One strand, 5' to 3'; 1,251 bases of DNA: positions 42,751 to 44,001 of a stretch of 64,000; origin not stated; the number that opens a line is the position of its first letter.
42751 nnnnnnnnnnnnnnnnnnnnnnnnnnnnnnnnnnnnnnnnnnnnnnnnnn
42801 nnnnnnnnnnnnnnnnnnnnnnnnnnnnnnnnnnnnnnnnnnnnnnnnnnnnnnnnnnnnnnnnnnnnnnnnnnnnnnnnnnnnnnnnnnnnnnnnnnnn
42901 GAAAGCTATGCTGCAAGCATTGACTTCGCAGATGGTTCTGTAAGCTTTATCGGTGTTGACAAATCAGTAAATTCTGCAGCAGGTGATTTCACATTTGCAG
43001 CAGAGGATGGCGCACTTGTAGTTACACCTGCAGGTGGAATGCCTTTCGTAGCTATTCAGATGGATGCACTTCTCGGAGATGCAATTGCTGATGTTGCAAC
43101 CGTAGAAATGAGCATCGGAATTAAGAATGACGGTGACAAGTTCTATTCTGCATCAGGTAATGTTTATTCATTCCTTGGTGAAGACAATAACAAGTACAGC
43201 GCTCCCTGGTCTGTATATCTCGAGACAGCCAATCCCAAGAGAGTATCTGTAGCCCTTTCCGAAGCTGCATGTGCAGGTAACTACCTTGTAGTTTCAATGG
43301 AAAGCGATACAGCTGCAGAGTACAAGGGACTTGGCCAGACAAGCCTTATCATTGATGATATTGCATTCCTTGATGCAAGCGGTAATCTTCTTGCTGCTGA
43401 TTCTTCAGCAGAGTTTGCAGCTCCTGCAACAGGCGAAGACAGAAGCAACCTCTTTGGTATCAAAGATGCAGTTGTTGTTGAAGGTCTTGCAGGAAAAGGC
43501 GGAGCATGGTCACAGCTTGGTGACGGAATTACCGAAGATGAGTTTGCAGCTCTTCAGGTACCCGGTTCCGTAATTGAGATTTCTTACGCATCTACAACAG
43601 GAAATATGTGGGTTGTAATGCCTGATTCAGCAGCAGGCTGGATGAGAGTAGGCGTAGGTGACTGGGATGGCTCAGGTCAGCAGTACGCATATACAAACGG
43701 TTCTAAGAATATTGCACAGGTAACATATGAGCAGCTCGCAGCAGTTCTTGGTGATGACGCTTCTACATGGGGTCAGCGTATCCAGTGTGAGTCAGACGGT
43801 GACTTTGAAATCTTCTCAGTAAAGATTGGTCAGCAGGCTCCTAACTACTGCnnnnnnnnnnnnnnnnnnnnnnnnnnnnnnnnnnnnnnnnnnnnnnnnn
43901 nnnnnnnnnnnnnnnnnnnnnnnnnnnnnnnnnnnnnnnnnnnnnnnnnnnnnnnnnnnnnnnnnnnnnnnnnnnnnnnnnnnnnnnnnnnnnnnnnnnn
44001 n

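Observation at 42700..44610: Lipoprotein with three tandem 128-130-aa domains of an unrecognised family, still about 85-90 percent identical at DNA level between copies 2 and 3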

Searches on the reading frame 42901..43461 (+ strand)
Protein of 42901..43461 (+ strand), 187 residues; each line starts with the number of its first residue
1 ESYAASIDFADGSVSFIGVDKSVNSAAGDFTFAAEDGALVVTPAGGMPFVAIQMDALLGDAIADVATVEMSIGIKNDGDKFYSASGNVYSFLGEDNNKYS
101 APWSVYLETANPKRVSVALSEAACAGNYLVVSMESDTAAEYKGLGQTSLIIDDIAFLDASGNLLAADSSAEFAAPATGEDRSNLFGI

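Call 34: search_solved_structures(query=A3, max_evalue=10)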
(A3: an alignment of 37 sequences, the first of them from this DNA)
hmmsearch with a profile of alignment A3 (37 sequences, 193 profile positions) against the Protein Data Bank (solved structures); distinct sequences matched with E-value up to 10: 5.
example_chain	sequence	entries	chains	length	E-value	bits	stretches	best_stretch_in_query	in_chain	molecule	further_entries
6yfc_AA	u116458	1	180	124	0.046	16.7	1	128-183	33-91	coat protein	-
8tfn_A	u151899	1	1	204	0.21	14.6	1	86-182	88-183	TRAV12-3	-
3qiu_C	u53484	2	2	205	0.5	13.4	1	109-182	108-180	TCR 226 alpha chain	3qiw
4p5t_A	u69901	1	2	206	0.52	13.3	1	109-182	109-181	TRA protein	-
1ywq_A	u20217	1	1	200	0.67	12.9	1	83-170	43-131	Nitroreductase family protein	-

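Call 41: predict_structure(alignment_id=A3)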
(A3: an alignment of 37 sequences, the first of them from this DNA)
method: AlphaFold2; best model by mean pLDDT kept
length: 187 residues; sequences in the alignment: 37
mean_pLDDT: 92.1   pTM: 0.86
mean pLDDT of the five models: 92.1, 90.8, 89.3, 88.4, 88.1
residues with pLDDT >= 90: 155; 70-90: 18; 50-70: 13; < 50: 1
segments of 3 or more residues with pLDDT < 50: none
pLDDT, mean of each block of 10 residues (from residue 1): 90 95 94 97 96 96 98 91 97 96 95 97 97 95 92 98 95 67 54
secondary structure, 60 per line:
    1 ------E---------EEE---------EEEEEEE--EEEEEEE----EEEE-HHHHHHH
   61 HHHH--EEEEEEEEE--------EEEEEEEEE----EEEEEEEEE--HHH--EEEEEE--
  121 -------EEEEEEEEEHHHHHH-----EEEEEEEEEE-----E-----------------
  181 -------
elements in order: E17-19 E29-35 E38-44 E49-52 H54-64 E67-75 E84-92 E97-105 E113-118 E128-136 H137-142 E148-157

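Call 44: fold_search(model_id=the predicted structure, library=pdb)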
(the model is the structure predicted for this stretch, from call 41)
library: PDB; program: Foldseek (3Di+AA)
matches with E <= 10: 1366; with E <= 0.001: 14
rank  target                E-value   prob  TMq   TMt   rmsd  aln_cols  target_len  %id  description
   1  4d0q                  1.9e-04  1.00  0.39  0.44   7.3       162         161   15  Hyaluronan Binding Module of the Streptococcal Pneumoniae Hyaluronate Lyase (released 2014-08-06)
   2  3oea_A                3.4e-04  1.00  0.43  0.51   5.8       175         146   11  Crystal structure of the Q121E mutants of C.polysaccharolyticus CBM16-1 bound to cellopentaose (released 2010-08-25)
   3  2zey_A                3.6e-04  1.00  0.42  0.50   5.7       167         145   11  Family 16 carbohydrate binding module (released 2008-03-04)
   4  8w7n                  3.6e-04  1.00  0.36  0.09   5.9       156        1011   14  Crystal structure of the in-cell Cry1Aa purified from Bacillus thuringiensis (released 2024-03-06)
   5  8hhe_B                3.8e-04  1.00  0.34  0.13   6.2       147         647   14  Crystal structure of Cry5B from Bacillus thuringiensis at 4.5 A resolution (released 2022-12-07)
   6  2zew_A                4.2e-04  1.00  0.43  0.51   5.4       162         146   12  Family 16 Cabohydrate Binding Domain Module 1 (released 2008-03-04)
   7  3oeb_A                4.7e-04  1.00  0.44  0.54   5.3       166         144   11  Crystal structure of the Q121E mutant of C.polysaccharolyticus CBM16-1 bound to mannopentaose (released 2010-08-25)
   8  2zey_B                5.3e-04  1.00  0.44  0.53   5.3       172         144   11  Family 16 carbohydrate binding module (released 2008-03-04)
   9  8hhe_A                5.5e-04  1.00  0.34  0.13   6.2       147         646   14  Crystal structure of Cry5B from Bacillus thuringiensis at 4.5 A resolution (released 2022-12-07)
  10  1w90_B                6.2e-04  1.00  0.40  0.50   4.9       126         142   10  CBM29-2 mutant D114A: Probing the Mechanism of Ligand Recognition by Family 29 Carbohydrate Binding Modules (released 2005-03-18)
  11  6zps_AAA              6.5e-04  1.00  0.42  0.16   9.0       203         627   13  Structure of Unliganded MgGH51 a-L-Arabinofuranosidase Crystal Type 3 Collected at 2.75 A (released 2020-11-11)
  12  4bq3_C                8.1e-04  1.00  0.48  0.15   5.6       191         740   12  Structural analysis of an exo-beta-agarase (released 2013-08-14)
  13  2zex_A                9.6e-04  1.00  0.42  0.51   5.5       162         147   12  Family 16 carbohydrate binding module (released 2008-03-04)
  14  4xup_E                9.6e-04  1.00  0.44  0.49   7.8       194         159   14  Structure of the N-terminal CBM22-1-CBM22-2 tandem domain from Paenibacillus barcinonensis Xyn10C (released 2015-06-03)
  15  3p6b_A                1.0e-03  1.00  0.52  0.52   6.8       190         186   13  The crystal structure of CelK CBM4 from Clostridium thermocellum (released 2011-08-24)
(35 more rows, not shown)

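Call 73: search_protein_families(library=pfam, alignment_id=A3, max_evalue=1)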
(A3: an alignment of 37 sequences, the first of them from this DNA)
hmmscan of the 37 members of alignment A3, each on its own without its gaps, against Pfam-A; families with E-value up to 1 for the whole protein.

A. member 1, seq(187 aa): 1 family
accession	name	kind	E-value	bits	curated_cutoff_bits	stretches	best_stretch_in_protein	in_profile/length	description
PF08884.16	Flagellin_D3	-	0.29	12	24.2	0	3-22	56-75/91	Flagellin D3 domain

B. families by the number of members that match (of 37 scanned): 16 families
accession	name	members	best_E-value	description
PF02018.23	CBM_4_9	4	0.0012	Carbohydrate binding domain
PF16223.10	DUF4882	1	0.0036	Domain of unknown function (DUF4882)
PF16305.10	DUF4947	1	0.022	Domain of unknown function (DUF4947)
PF13349.12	DUF4097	1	0.049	Toastrack DUF4097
PF16800.11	Endopep_inhib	1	0.075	IseA DL-endopeptidase inhibitor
PF14900.11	DUF4493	1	0.086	Domain of unknown function (DUF4493)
PF21683.3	GpP-like_1st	1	0.099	Mu phage baseplate assembly protein GpP-like, N-terminal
PF07953.20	Toxin_R_bind_N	1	0.1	Clostridium neurotoxin, N-terminal receptor binding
PF25548.1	DUF7926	1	0.11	Domain of unknown function (DUF7926)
PF14466.11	PLCC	1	0.11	PLAT/LH2 and C2-like Ca2+-binding lipoprotein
PF11850.13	DUF3370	1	0.11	Protein of unknown function (DUF3370)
PF03944.20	Endotoxin_C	1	0.15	delta endotoxin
PF15322.11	PMSI1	1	0.16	Protein missing in infertile sperm 1, putative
PF02532.19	PsbI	1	0.22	Photosystem II reaction centre I protein (PSII 4.8 kDa protein)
PF08884.16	Flagellin_D3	1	0.29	Flagellin D3 domain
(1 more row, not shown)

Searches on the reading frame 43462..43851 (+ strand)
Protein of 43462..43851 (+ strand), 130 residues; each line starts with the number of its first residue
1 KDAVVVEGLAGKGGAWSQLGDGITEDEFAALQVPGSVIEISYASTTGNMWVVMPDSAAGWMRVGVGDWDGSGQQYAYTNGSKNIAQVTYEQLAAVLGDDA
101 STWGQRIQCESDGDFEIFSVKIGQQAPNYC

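Call 8: search_solved_structures(query=A1, max_evalue=10, show_alignments=3)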
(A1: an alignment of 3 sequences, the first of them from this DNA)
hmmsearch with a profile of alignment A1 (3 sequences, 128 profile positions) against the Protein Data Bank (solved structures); distinct sequences matched with E-value up to 10: 7.
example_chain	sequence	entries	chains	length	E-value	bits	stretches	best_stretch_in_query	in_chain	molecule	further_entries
1ovw_A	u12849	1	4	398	0.08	16.1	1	57-101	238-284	ENDOGLUCANASE I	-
2ovw_A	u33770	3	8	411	0.092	15.9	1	57-102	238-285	ENDOGLUCANASE I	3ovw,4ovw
1dt1_A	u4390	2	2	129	1.3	12.1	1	66-113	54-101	CYTOCHROME C552 | Cytochrome c-552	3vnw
1c52_A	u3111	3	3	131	1.4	12.1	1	66-113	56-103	CYTOCHROME-C552 | Cytochrome c-552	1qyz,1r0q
1foc_A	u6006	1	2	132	1.4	12.1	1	66-113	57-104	CYTOCHROME RC557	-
2fwl_A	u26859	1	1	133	1.4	12.1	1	66-113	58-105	Cytochrome c-552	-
5mxn_a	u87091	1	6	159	2.4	11.3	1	34-97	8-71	Type VI secretion protein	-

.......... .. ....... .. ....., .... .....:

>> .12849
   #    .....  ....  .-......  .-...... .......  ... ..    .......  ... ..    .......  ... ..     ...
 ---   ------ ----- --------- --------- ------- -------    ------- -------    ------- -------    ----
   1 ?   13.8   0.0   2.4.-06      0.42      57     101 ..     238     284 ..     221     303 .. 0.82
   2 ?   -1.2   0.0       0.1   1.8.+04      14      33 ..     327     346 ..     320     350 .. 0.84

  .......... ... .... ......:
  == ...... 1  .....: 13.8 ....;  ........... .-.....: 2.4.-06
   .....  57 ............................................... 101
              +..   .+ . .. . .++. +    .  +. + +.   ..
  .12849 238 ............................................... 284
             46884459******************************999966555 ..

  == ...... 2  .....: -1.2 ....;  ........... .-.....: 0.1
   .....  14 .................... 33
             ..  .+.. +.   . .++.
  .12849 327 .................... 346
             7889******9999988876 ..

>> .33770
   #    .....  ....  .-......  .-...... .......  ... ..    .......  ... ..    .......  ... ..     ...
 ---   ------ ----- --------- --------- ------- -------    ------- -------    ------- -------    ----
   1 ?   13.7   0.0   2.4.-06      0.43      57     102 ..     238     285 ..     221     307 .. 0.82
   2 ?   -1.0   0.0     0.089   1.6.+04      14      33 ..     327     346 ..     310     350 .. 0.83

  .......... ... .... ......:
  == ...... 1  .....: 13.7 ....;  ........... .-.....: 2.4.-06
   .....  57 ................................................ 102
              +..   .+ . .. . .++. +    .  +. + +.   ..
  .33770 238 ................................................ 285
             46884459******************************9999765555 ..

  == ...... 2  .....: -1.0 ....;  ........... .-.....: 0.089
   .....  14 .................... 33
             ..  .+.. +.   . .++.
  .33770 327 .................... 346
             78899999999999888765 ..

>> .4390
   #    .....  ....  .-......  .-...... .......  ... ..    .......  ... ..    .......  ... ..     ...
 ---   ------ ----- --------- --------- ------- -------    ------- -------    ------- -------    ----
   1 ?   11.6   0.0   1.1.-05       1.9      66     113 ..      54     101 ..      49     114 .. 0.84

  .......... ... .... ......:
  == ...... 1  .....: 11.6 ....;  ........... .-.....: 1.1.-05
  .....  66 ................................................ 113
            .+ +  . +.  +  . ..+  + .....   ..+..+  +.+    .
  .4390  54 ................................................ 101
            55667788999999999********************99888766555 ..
